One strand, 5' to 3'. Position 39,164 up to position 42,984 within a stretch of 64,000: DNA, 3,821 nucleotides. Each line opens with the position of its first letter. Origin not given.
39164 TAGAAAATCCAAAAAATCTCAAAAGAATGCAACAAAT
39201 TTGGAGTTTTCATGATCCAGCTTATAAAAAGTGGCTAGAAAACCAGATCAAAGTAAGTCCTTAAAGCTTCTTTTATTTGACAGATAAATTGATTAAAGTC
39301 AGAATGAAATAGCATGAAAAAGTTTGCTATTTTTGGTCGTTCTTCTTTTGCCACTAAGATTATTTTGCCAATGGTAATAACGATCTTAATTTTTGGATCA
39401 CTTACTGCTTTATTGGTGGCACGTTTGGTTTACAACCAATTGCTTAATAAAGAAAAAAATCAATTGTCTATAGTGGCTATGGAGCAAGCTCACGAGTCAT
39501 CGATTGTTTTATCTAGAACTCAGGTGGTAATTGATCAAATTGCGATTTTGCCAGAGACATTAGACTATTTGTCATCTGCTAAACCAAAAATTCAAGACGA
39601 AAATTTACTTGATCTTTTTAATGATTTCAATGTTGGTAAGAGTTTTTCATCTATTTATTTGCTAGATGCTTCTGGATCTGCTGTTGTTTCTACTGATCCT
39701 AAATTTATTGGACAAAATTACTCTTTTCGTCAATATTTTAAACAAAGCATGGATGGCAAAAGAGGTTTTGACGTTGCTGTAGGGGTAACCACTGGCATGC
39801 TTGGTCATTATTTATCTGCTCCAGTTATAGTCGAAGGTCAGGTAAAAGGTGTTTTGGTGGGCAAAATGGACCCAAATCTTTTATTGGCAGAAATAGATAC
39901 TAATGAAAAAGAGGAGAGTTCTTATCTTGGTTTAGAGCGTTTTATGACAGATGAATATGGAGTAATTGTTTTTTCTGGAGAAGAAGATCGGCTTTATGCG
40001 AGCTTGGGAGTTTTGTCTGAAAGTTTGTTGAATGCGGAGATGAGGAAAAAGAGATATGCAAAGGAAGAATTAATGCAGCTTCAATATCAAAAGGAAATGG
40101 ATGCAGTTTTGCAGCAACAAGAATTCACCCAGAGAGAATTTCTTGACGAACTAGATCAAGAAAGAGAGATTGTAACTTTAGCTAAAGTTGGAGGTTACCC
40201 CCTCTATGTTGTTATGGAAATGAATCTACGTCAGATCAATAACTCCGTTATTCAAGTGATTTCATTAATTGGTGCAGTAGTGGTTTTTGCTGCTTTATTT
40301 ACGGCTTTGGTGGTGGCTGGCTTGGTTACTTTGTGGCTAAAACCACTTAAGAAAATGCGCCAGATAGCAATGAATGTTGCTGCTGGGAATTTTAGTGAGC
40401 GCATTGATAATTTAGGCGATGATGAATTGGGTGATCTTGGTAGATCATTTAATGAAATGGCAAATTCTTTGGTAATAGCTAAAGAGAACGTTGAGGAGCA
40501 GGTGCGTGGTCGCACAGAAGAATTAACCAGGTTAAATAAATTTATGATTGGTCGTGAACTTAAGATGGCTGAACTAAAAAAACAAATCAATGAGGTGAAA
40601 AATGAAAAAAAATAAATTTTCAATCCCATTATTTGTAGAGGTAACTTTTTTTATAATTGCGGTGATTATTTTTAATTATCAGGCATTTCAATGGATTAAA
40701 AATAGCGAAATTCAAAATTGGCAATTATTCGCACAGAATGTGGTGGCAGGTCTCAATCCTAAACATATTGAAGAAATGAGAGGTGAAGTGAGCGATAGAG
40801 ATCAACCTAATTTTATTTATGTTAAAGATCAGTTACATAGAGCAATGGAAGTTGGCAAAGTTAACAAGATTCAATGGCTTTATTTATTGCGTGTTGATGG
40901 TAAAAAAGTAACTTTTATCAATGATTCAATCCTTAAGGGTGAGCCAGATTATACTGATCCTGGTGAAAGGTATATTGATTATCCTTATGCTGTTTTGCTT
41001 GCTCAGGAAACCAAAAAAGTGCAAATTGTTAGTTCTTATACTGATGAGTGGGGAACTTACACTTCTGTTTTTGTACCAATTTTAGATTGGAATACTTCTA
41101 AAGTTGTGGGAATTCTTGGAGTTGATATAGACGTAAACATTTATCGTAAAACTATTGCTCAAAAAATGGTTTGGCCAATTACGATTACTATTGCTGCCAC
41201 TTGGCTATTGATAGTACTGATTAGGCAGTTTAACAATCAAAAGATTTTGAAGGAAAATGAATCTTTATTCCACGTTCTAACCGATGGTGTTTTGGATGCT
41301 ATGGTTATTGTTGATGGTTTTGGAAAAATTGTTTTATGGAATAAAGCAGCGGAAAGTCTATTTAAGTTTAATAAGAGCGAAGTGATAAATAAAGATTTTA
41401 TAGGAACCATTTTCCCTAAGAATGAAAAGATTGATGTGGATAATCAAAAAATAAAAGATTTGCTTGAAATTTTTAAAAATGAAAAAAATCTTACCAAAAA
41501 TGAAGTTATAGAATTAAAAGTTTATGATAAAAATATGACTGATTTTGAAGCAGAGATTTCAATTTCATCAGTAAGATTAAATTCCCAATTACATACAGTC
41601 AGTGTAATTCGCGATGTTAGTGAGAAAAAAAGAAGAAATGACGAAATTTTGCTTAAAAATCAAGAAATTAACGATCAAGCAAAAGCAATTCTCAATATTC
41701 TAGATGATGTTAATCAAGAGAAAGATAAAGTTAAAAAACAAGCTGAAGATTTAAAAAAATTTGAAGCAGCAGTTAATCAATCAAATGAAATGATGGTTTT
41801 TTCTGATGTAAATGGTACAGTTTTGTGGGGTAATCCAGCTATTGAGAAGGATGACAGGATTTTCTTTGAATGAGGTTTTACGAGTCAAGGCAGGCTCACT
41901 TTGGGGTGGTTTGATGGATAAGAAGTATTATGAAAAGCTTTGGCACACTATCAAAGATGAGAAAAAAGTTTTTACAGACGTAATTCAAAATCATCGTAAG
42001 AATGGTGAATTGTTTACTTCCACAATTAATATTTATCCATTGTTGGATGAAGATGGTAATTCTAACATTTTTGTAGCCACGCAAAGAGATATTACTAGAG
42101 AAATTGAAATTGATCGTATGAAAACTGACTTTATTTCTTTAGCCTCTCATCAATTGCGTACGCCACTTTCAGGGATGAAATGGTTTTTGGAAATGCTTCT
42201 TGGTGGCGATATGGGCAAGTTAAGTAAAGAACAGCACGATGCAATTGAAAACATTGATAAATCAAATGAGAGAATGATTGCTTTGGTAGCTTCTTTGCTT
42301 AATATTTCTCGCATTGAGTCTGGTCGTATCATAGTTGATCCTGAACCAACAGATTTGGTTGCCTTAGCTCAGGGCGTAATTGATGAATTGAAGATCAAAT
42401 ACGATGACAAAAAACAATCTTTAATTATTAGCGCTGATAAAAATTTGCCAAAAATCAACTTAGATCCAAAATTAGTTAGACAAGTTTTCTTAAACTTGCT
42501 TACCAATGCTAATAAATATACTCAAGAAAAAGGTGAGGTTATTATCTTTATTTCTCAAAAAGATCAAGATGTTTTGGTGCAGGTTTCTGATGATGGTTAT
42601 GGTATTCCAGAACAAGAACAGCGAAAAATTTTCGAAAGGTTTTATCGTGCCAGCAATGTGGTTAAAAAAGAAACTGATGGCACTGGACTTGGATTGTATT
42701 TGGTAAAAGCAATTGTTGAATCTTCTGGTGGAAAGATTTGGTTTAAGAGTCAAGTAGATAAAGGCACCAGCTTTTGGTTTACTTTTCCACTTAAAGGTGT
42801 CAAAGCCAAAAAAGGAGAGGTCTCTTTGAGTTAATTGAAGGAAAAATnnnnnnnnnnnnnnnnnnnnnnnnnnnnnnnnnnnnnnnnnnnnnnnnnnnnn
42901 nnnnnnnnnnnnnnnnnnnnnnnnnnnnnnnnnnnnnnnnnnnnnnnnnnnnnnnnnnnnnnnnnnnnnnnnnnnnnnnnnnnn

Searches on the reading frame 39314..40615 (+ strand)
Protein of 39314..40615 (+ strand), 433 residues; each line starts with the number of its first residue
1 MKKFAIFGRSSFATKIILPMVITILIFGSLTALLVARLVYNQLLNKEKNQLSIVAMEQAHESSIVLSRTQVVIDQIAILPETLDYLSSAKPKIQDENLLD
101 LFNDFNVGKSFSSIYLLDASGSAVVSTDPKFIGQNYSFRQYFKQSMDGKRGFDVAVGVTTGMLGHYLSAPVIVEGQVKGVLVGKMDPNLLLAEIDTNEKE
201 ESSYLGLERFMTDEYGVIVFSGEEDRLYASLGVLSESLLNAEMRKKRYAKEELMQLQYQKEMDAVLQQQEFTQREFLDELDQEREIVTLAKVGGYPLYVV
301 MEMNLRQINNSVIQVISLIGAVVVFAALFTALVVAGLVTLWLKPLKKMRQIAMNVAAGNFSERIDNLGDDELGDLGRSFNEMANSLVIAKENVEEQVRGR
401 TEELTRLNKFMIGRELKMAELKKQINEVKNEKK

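Call 47: search_protein_families(library=pfam, proteins=[window:39314-40615:+], max_evalue=0.001)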
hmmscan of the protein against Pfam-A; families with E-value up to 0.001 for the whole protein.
window:39314-40615:+ (433 aa): 2 families
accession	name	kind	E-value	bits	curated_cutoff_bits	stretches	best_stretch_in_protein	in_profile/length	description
PF02743.24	dCache_1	-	7e-16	58.9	45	1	68-301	28-239/240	Cache domain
PF00672.30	HAMP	-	1.4e-14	54.6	25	1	340-386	5-51/53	HAMP domain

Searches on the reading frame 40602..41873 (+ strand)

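Call 47: search_protein_families(library=pfam, proteins=[window:40602-41873:+], max_evalue=0.001)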
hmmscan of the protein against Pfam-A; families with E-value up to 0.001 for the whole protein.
window:40602-41873:+ (423 aa): 3 families
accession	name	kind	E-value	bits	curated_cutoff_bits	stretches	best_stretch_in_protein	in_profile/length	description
PF00989.32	PAS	-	3.7e-14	53.1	22.6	1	230-339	10-113/113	PAS fold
PF13426.13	PAS_9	-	7.5e-11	42.7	27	1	232-341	2-103/103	PAS domain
PF13188.13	PAS_8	-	9.7e-09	35.3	21.8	1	222-272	2-48/65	PAS domain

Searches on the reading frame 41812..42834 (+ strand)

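Call 47: search_protein_families(library=pfam, proteins=[window:41812-42834:+], max_evalue=0.001)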
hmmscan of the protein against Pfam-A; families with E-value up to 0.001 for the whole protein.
window:41812-42834:+ (340 aa): 4 families
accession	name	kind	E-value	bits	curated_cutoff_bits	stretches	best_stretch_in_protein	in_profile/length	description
PF02518.31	HATPase_c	-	2.2e-30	105.8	26.4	1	218-328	2-110/111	Histidine kinase-, DNA gyrase B-, and HSP90-like ATPase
PF00512.31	HisKA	-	9e-17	61.3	26.9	1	103-171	1-66/66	His Kinase A (phospho-acceptor) domain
PF13426.13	PAS_9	-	1.2e-08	35.6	27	1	12-95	21-102/103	PAS domain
PF13581.12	HATPase_c_2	-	0.00017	22.1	27.4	1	230-304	40-111/127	Histidine kinase-like ATPase domain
